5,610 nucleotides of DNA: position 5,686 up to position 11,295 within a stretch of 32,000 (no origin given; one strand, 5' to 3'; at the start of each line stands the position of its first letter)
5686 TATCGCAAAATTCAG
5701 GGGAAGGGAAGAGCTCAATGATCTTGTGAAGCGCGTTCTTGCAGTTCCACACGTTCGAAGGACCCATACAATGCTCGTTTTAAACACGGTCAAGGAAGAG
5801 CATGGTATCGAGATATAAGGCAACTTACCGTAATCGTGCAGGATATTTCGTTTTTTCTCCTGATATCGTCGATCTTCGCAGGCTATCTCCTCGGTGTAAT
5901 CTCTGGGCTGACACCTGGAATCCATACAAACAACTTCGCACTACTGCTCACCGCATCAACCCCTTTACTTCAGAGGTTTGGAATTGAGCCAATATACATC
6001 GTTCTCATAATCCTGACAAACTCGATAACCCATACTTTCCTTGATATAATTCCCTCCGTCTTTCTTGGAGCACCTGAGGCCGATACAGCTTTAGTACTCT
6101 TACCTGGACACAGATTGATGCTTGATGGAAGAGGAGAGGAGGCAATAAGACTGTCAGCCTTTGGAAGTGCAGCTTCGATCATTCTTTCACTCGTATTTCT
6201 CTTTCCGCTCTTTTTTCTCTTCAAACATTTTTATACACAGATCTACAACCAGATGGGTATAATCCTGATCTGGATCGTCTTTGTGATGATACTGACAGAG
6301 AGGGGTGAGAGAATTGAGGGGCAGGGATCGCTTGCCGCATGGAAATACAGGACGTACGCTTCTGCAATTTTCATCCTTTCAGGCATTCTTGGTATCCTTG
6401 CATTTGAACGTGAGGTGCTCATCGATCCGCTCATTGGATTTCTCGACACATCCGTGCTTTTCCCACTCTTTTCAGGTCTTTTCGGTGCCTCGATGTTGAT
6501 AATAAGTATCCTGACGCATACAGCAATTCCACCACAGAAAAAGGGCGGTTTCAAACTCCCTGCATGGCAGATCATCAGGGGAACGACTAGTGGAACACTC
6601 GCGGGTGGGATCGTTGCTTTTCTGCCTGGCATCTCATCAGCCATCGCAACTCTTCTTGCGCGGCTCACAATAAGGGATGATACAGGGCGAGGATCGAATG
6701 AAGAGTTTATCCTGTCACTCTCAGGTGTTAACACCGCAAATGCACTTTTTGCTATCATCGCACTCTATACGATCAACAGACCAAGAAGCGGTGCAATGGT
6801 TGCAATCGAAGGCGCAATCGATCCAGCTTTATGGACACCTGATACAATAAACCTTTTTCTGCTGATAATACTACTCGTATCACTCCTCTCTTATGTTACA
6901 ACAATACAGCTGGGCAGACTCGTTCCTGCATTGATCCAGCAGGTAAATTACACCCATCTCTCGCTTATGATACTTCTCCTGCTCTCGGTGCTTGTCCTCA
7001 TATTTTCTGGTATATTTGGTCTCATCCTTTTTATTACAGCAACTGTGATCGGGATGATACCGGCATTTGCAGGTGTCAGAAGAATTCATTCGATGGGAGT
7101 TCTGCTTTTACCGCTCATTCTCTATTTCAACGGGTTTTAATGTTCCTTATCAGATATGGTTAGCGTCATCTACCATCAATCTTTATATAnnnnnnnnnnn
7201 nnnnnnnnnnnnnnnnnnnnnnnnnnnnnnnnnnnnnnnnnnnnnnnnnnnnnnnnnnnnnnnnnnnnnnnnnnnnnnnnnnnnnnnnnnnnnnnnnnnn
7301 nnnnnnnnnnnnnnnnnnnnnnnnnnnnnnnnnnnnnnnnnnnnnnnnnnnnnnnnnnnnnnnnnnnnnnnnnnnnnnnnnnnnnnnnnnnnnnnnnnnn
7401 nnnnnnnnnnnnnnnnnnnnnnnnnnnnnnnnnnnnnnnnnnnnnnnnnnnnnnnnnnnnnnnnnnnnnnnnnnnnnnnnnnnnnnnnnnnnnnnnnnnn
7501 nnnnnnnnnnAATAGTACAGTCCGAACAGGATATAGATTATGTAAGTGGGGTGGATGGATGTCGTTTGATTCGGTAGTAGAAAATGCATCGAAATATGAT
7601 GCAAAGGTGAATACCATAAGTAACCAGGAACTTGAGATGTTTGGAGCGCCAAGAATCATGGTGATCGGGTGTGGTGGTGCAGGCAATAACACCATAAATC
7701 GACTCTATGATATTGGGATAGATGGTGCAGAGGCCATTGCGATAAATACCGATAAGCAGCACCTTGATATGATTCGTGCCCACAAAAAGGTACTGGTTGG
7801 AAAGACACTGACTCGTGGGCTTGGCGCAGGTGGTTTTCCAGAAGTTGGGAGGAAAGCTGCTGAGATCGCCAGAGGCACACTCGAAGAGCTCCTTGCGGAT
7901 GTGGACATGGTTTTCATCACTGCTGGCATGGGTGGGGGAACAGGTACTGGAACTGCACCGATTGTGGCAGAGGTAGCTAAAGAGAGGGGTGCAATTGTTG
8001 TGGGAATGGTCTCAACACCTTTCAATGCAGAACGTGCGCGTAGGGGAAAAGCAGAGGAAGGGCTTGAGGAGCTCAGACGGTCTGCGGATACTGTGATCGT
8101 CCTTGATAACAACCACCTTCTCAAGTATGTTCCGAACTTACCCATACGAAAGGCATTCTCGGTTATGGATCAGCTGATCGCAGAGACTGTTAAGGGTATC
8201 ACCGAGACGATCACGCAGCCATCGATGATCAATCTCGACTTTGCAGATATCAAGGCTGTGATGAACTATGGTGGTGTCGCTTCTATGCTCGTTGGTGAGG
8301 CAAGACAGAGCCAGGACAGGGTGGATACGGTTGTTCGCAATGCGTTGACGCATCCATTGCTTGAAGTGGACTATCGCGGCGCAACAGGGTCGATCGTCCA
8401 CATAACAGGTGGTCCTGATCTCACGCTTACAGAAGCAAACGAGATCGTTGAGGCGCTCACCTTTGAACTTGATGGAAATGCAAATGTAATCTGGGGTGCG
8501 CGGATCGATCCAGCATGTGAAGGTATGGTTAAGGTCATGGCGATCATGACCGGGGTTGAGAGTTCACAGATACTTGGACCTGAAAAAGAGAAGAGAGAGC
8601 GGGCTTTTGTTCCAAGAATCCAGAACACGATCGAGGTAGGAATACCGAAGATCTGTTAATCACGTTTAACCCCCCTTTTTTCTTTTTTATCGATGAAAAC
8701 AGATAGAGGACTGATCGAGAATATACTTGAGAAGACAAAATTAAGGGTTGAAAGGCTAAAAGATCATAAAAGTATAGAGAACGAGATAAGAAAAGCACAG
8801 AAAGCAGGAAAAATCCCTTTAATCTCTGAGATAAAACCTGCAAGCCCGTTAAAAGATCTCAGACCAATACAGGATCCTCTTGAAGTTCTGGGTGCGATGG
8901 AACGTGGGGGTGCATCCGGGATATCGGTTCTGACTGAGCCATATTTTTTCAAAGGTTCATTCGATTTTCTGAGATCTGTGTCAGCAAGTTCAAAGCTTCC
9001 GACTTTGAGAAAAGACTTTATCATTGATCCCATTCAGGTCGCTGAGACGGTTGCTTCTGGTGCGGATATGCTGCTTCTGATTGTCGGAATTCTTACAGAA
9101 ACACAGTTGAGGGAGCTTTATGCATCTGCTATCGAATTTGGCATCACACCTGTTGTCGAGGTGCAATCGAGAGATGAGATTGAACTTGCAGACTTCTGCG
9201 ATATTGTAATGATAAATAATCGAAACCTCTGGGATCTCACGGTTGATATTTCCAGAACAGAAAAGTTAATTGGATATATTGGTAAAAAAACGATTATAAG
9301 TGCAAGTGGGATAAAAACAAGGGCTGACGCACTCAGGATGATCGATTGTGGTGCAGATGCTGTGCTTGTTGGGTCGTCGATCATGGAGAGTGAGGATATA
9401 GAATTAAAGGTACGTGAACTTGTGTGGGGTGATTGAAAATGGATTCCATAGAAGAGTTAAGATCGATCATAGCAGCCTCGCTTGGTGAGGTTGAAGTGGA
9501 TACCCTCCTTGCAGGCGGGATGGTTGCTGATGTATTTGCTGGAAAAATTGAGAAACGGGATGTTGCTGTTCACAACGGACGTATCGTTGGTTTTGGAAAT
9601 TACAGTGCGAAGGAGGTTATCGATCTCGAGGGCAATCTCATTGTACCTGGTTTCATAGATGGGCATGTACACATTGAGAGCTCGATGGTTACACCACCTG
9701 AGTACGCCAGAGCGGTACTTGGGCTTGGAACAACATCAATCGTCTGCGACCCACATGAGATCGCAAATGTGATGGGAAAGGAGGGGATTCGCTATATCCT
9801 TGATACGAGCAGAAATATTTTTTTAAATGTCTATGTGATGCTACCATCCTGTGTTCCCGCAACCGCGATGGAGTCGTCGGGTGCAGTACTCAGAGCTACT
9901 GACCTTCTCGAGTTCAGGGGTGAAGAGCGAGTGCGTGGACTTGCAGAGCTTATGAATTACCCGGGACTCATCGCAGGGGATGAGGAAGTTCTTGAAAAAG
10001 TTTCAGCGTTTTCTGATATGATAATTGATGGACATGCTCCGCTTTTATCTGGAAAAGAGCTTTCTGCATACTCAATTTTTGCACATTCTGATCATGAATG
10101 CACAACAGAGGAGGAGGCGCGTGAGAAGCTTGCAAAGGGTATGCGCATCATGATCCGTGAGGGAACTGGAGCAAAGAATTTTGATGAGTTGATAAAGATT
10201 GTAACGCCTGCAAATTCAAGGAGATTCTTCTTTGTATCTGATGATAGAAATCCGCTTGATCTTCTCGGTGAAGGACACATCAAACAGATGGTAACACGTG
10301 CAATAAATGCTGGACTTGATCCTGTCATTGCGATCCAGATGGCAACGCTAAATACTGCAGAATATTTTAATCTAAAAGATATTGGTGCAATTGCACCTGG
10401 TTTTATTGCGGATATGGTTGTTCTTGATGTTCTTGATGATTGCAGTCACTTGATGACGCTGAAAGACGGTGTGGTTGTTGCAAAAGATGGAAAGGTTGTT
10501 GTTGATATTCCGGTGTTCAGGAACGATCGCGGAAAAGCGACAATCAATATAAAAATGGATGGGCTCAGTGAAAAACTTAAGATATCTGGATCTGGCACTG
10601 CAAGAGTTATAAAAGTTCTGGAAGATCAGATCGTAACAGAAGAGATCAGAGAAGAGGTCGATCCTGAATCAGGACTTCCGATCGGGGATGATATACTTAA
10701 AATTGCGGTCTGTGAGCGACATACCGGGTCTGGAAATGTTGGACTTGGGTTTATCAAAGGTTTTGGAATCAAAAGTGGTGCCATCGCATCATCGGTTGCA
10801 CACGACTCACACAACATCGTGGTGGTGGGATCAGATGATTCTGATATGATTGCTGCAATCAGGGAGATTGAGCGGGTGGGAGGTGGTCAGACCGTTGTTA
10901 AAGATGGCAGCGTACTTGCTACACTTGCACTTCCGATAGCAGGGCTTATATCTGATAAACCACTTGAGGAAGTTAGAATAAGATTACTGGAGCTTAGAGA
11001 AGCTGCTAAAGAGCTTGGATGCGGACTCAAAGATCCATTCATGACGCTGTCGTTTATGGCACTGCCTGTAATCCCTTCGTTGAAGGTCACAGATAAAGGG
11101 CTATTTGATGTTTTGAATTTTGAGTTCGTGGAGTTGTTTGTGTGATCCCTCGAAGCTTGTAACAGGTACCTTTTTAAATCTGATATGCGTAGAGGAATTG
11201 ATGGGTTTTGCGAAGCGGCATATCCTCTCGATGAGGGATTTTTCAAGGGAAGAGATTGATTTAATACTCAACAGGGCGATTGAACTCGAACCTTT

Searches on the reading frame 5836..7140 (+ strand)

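Call 23: search_protein_families(library=pfam, proteins=[window:5836-7140:+], max_evalue=0.001)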
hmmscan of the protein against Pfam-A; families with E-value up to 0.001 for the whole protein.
window:5836-7140:+ (434 aa): 1 family
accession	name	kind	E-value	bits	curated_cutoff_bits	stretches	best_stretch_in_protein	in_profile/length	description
PF01970.21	TctA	-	4.5e-65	220.4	28.9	1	12-420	3-422/423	Tripartite tricarboxylate transporter TctA family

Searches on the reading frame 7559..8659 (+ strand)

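Call 23: search_protein_families(library=pfam, proteins=[window:7559-8659:+], max_evalue=0.001)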
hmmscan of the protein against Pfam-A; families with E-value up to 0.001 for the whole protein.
window:7559-8659:+ (366 aa): 3 families
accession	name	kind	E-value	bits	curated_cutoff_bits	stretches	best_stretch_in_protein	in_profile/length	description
PF00091.31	Tubulin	-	1.3e-45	156.5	33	1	32-190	1-188/190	Tubulin/FtsZ family, GTPase domain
PF12327.13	FtsZ_C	-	9.7e-32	109.6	27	1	239-334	1-95/95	FtsZ family, C-terminal domain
PF00696.33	AA_kinase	-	0.0003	21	24.9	1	26-132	28-147/234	Amino acid kinase family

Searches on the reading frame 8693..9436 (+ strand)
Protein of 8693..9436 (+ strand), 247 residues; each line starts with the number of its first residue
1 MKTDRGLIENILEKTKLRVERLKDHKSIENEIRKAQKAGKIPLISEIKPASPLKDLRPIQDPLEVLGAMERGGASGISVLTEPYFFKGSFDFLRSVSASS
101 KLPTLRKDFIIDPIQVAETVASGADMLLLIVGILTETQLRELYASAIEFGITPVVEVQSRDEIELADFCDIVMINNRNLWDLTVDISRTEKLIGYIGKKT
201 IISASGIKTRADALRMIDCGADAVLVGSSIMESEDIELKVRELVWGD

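Call 23: search_protein_families(library=pfam, proteins=[window:8693-9436:+], max_evalue=0.001)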
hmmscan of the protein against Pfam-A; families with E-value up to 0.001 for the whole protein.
window:8693-9436:+ (247 aa): 1 family
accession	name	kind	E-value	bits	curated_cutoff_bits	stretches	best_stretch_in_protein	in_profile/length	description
PF00218.27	IGPS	-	1.3e-61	208.5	27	1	14-243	23-254/254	Indole-3-glycerol phosphate synthase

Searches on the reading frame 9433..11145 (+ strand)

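Call 23: search_protein_families(library=pfam, proteins=[window:9433-11145:+], max_evalue=0.001)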
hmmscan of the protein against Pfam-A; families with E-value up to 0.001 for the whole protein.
window:9433-11145:+ (570 aa): 3 families
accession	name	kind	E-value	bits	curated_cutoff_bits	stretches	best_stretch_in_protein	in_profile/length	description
PF13382.11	Adenine_deam_C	-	4.9e-68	228.3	27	1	399-563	1-168/169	Adenine deaminase C-terminal domain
PF01979.26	Amidohydro_1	-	1.1e-37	130.5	25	1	70-348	2-344/345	Amidohydrolase family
PF07969.17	Amidohydro_3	-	1.5e-11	44.9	29.7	2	61-88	1-32/472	Amidohydrolase family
